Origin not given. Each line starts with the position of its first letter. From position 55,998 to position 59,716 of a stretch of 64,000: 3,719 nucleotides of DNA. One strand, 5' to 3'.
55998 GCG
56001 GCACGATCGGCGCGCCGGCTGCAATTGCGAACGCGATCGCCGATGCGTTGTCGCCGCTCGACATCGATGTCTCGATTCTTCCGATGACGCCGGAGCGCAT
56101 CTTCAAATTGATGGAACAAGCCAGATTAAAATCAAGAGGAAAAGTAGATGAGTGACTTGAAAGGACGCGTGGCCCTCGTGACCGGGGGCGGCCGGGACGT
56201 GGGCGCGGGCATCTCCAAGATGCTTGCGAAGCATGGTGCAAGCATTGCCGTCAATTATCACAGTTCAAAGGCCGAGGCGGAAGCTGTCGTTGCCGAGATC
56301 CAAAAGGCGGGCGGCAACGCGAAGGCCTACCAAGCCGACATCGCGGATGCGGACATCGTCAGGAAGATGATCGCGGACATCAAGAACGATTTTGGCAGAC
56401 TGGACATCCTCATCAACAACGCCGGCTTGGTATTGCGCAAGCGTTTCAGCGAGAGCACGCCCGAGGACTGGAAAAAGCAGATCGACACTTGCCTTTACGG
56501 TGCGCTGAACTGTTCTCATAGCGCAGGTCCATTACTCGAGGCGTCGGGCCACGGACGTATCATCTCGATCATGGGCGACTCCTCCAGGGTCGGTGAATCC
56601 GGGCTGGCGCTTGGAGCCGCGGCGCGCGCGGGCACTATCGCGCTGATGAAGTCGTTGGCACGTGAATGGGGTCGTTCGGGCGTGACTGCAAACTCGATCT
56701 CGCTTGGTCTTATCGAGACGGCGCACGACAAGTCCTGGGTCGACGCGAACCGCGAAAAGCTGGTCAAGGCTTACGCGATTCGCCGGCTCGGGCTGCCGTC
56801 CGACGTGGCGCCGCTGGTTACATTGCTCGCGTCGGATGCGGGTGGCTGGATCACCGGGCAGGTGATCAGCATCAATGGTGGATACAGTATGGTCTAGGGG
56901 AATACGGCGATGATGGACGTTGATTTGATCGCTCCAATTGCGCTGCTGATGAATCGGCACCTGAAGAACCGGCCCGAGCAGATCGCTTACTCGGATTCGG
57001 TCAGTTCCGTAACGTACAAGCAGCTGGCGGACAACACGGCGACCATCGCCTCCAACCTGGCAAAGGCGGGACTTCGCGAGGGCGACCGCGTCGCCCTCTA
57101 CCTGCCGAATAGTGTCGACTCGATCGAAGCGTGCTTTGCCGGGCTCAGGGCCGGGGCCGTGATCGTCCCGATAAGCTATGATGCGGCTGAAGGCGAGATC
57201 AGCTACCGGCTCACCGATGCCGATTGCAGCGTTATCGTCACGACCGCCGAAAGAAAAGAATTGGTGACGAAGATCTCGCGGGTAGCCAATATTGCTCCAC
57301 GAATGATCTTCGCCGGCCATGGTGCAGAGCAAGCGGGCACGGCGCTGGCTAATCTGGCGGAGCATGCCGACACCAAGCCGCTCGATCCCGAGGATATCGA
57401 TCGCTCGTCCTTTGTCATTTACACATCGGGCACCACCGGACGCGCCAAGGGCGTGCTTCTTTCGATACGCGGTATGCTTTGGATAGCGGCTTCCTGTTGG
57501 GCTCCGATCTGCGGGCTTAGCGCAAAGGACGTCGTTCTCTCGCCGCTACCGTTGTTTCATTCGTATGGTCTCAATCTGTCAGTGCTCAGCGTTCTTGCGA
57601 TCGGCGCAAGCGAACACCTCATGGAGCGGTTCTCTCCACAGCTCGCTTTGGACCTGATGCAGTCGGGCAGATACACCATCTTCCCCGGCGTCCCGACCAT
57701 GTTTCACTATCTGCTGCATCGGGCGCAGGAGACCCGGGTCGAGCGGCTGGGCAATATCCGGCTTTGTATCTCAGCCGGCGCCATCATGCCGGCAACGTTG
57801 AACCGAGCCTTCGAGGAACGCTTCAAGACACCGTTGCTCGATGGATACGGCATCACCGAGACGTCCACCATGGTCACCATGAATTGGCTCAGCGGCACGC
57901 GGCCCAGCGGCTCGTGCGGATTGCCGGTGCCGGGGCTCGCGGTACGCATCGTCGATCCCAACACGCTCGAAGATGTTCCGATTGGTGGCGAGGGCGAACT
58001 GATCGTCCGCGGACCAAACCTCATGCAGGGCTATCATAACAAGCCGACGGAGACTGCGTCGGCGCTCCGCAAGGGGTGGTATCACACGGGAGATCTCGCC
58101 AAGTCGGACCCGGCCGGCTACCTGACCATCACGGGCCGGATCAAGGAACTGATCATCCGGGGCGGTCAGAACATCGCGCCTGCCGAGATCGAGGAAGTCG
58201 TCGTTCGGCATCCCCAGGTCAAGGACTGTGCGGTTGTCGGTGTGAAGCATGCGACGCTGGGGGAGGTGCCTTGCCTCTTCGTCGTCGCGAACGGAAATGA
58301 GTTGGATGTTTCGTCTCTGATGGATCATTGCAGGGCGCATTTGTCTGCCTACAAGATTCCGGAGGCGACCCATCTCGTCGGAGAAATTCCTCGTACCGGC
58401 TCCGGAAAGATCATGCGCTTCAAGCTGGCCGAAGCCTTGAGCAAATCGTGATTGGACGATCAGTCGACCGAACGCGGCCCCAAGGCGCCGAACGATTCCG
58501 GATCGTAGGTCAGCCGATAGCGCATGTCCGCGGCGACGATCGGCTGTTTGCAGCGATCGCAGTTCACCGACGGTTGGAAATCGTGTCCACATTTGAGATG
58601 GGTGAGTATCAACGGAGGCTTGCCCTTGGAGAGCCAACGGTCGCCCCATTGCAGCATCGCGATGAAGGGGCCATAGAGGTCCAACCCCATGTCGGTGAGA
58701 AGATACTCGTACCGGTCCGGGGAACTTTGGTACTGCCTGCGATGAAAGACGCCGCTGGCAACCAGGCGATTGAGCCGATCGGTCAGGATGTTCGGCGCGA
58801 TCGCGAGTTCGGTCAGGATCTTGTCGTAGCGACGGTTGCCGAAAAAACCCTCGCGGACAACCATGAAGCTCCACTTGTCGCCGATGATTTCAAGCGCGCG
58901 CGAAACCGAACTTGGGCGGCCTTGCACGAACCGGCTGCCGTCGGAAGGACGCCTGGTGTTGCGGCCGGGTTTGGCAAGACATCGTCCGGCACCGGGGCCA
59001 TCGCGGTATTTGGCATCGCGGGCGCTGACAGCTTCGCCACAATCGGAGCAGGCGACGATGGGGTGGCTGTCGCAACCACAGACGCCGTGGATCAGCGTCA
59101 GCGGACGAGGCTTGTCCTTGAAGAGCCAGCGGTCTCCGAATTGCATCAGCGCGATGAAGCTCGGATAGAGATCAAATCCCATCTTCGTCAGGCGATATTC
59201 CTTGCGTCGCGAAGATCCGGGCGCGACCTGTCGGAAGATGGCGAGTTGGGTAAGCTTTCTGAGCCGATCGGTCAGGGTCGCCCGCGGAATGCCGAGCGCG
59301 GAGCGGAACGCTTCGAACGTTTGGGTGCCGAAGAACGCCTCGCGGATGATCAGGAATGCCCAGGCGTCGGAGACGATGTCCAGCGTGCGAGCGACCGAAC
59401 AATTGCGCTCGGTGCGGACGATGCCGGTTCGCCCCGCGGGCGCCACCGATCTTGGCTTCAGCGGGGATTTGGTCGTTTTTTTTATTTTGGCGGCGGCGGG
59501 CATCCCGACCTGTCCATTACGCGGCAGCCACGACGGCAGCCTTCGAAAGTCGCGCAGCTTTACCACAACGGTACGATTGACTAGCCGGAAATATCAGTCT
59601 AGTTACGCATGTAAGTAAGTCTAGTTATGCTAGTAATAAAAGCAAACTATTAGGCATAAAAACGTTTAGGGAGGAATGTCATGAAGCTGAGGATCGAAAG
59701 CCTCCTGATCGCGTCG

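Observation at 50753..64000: Two co-regulated operons joining a CoxMSL-type Mo hydroxylase, an embedded lactonase and a full 4-hydroxyacid-to-3-oxoacyl-CoA enzyme set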

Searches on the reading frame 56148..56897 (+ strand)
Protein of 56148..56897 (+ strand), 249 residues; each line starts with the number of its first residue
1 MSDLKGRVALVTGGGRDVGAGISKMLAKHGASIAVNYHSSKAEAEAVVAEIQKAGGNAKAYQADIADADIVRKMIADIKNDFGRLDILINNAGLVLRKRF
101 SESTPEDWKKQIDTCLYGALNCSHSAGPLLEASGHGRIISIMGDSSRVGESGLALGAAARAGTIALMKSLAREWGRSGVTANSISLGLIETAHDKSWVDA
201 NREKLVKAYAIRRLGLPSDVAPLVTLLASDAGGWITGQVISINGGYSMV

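Call 5: search_protein_families(library=pfam, proteins=[window:56148-56897:+])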
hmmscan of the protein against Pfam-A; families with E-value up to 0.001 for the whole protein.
window:56148-56897:+ (249 aa): 3 families
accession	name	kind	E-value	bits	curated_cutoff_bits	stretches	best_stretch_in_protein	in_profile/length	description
PF13561.12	adh_short_C2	-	1.6e-50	172.4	27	1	18-247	8-236/236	Enoyl-(Acyl carrier protein) reductase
PF00106.31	adh_short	-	1.7e-42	145.6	26.6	1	7-199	1-192/195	short chain dehydrogenase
PF08659.16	KR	-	1.1e-14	55.2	22.6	1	9-190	3-179/180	KR domain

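Call 8: search_protein_families(library=ncbifam, proteins=[window:56148-56897:+], max_evalue=0.00001)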
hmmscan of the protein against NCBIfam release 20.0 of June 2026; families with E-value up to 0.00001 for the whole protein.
window:56148-56897:+ (249 aa): 219 families (the best 25 are shown)
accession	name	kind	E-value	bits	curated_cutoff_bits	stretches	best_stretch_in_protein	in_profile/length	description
NF009546.0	PRK12935.1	equivalog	8.5e-54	182.7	418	1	1-248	1-247/247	acetoacetyl-CoA reductase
NF009466.0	PRK12826.1-2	subfamily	1.2e-53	182.2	222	1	6-247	3-245/248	3-oxoacyl-ACP reductase FabG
TIGR01830.1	3oxo_ACP_reduc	equivalog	8.7e-53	179.5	297.75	1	9-245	1-237/239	3-oxoacyl-[acyl-carrier-protein] reductase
NF004198.0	PRK05653.1-3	equivalog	3e-51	174.3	296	1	2-248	3-248/248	3-oxoacyl-ACP reductase FabG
TIGR03206.1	benzo_BadH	equivalog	5.6e-51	173.3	431.2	1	4-248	1-250/250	2-hydroxycyclohexanecarboxyl-CoA dehydrogenase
NF004778.0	PRK06124.1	equivalog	2e-50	171.6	303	1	3-247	8-253/256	SDR family oxidoreductase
TIGR01829.1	AcAcCoA_reduct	subfamily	8.6e-50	169.7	302.1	1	7-248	1-242/242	acetoacetyl-CoA reductase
NF004200.0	PRK05653.1-5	equivalog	1e-49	169.3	273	1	8-245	4-240/242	3-oxoacyl-ACP reductase FabG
NF004197.0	PRK05653.1-1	equivalog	1.5e-49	168.9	332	1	3-248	4-248/249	3-oxoacyl-ACP reductase FabG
NF009464.0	PRK12824.1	subfamily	2e-47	162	269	1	7-248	3-244/245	3-oxoacyl-ACP reductase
NF005559.1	PRK07231.1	subfamily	3.4e-47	161.1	215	1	4-247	2-248/249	glucose 1-dehydrogenase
NF005309.0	PRK06841.1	subfamily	4.8e-45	154.1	286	1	3-248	12-254/255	GolD/DthD family dehydrogenase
NF009468.0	PRK12826.1-4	equivalog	5.2e-45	154.1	318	1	1-246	2-247/256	SDR family oxidoreductase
NF047923.1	pyridox_DH_SDR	equivalog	6.3e-45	153.6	325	1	5-246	2-240/243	pyridoxal 4-dehydrogenase, SDR-type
NF004791.0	PRK06138.1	equivalog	1.2e-43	149.3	312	1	3-247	2-250/252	SDR family oxidoreductase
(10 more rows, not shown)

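Call 47: search_solved_structures(query=window:56148-56897:+, max_evalue=1e-30, show_alignments=3)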
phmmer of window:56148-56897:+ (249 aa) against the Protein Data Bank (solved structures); distinct sequences matched with E-value up to 1e-30: 69 (the best 60 are shown).
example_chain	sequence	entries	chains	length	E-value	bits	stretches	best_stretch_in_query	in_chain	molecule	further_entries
3osu_A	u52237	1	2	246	5.4e-48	167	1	7-247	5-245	3-oxoacyl-[acyl-carrier-protein] reductase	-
3sj7_A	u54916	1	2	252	7.5e-48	166.5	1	7-247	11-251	3-oxoacyl-(Acyl-carrier-protein) reductase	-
2et6_A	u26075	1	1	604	1e-46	162.9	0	3-246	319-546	(3R)-hydroxyacyl-CoA dehydrogenase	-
2uvd_A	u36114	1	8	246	4.9e-43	150.8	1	4-247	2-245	3-OXOACYL-(ACYL-CARRIER-PROTEIN) REDUCTASE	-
4rzh_A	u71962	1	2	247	8.6e-42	146.7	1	2-248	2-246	3-oxoacyl-[acyl-carrier protein] reductase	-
4dml_A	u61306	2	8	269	3e-41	144.9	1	4-248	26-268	3-oxoacyl-[acyl-carrier-protein] reductase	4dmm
3woh_A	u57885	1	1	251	7.8e-41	143.6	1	4-248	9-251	SiaM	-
7sub_A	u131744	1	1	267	2.8e-40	141.8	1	2-248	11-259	3-oxoacyl-reductase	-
2hq1_A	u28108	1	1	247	2.8e-39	138.5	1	3-247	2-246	Glucose/ribitol dehydrogenase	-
5thq_G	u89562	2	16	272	1.3e-38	136.3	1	4-247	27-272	3-oxoacyl-ACP reductase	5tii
7x5j_D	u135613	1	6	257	9.2e-38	133.5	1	4-247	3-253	3-oxoacyl-ACP reductase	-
6t77_A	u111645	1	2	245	2.8e-37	131.9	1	4-249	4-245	3-oxoacyl-ACP reductase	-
1vl8_A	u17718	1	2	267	1.1e-36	130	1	3-247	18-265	Gluconate 5-dehydrogenase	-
4m8s_A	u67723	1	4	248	1.5e-36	129.6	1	2-248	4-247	Putative 3-oxoacyl-[acyl-carrier protein] reductase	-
9cly_A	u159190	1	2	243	3.2e-36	128.5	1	7-246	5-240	CylG protein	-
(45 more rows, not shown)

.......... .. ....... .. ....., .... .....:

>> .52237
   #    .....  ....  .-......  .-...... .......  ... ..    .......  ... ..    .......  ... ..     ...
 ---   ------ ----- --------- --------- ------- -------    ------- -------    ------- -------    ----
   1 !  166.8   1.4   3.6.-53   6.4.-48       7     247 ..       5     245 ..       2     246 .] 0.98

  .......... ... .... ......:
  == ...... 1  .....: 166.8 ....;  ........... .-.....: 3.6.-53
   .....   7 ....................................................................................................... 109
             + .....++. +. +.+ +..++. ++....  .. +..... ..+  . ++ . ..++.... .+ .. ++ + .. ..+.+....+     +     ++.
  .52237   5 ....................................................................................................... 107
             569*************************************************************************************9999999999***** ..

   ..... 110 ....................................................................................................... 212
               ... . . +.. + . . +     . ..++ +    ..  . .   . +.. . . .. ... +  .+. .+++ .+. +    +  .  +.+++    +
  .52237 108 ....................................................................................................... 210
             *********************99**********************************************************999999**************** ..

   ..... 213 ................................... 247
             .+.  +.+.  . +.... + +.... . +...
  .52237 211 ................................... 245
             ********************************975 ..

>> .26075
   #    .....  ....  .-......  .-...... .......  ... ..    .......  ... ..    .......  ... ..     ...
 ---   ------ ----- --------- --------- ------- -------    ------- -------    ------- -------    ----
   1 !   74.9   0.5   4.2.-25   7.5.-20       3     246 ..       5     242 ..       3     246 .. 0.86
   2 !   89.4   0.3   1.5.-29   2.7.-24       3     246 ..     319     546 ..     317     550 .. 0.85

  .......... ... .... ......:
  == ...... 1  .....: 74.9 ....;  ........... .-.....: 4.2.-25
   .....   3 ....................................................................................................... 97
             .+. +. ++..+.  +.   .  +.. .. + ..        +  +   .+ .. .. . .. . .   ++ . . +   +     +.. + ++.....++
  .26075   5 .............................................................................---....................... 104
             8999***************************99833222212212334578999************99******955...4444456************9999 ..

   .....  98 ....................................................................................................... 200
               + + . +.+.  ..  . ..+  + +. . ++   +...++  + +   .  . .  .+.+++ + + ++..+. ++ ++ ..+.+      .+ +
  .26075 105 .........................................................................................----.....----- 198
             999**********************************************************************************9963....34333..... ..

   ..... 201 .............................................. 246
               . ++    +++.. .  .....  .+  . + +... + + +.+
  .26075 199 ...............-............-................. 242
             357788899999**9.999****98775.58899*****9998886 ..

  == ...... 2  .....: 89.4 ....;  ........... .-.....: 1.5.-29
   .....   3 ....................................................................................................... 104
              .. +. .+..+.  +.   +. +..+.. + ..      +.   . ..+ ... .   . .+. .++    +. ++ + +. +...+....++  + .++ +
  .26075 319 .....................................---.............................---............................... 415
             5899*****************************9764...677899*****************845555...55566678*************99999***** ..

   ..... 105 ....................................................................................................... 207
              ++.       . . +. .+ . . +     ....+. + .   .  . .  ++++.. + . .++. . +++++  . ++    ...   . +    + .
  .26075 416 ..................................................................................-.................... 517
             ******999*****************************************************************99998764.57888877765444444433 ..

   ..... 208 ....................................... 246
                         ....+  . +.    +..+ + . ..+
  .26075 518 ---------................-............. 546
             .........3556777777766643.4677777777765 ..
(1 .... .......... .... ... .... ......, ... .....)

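Call 85: find_homologous_proteins(query=window:56148-56897:+, max_evalue=1e-20)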
Query window:56148-56897:+ (249 aa): 5565 proteins with E <= 1e-20 among 8000 candidates; the best 120 are listed.
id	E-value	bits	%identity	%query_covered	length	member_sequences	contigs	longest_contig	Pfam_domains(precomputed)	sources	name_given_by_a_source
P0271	2.8e-144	497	92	100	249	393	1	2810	PF08659.17,PF13561.13,PF00106.32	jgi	jgi:NAD(P)-dependent dehydrogenase (short-subunit alcohol dehydrogenase family)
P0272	8.9e-143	492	92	100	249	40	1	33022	PF08659.17,PF13561.13,PF00106.32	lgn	-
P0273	2.1e-136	471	88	100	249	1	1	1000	PF08659.17,PF13561.13,PF00106.32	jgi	jgi:NAD(P)-dependent dehydrogenase (short-subunit alcohol dehydrogenase family)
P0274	6.8e-136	469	87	100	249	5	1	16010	PF08659.17,PF13561.13,PF00106.32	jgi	jgi:NAD(P)-dependent dehydrogenase (short-subunit alcohol dehydrogenase family)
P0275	5.4e-135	467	89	100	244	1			PF08659.17,PF13561.13,PF00106.32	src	-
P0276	6.0e-134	463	85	100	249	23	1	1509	PF08659.17,PF13561.13,PF00106.32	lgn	-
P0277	3.9e-132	457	85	100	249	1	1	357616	PF08659.17,PF13561.13,PF00106.32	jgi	jgi:3-oxoacyl-[acyl-carrier protein] reductase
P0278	4.5e-132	457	85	100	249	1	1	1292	PF08659.17,PF13561.13,PF00106.32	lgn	-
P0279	8.1e-132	456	85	100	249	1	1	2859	PF08659.17,PF13561.13,PF00106.32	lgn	-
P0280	2.0e-131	455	84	100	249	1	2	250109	PF08659.17,PF13561.13,PF00106.32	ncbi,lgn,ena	-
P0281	2.6e-131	454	85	100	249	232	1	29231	PF08659.17,PF13561.13,PF00106.32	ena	-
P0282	2.7e-131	454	84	100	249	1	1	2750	PF08659.17,PF13561.13,PF00106.32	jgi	jgi:NAD(P)-dependent dehydrogenase (short-subunit alcohol dehydrogenase family)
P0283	4.0e-131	454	85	100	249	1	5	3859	PF08659.17,PF13561.13,PF00106.32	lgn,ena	-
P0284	4.4e-131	454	84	100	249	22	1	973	PF08659.17,PF13561.13,PF00106.32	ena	-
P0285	4.4e-131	454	84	100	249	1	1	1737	PF08659.17,PF13561.13,PF00106.32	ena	-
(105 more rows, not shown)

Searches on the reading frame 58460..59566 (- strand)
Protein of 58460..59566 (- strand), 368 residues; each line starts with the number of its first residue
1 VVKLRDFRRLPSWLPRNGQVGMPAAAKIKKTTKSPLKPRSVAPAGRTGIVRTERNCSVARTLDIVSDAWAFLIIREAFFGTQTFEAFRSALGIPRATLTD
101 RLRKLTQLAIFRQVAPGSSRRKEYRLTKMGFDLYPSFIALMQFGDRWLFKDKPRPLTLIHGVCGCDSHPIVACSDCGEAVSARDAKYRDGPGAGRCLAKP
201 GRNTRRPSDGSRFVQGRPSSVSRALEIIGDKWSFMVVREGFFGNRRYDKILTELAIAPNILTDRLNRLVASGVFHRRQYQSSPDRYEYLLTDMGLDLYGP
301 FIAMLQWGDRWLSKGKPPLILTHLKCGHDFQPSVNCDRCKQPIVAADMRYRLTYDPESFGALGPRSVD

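Call 5: search_protein_families(library=pfam, proteins=[window:58460-59566:-])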
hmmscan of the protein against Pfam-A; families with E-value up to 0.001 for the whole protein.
window:58460-59566:- (368 aa): 1 family
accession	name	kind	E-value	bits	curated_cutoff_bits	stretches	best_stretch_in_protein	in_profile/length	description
PF01638.23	HxlR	-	5.9e-36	122.6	20.8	2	227-314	1-89/91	HxlR-like helix-turn-helix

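Call 8: search_protein_families(library=ncbifam, proteins=[window:58460-59566:-], max_evalue=0.00001)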
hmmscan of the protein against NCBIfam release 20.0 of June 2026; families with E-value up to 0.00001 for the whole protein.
window:58460-59566:- (368 aa): 2 families
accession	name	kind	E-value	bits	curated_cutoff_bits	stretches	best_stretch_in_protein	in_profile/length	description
NF047364.1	redox_TF_RrpB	exception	1.6e-20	73.3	175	2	220-310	6-102/105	MarR family transcription factor RrpB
NF047367.1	redox_TF_RrpA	exception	8.1e-07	29.2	185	0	246-309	34-98/101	MarR family transcription factor RrpA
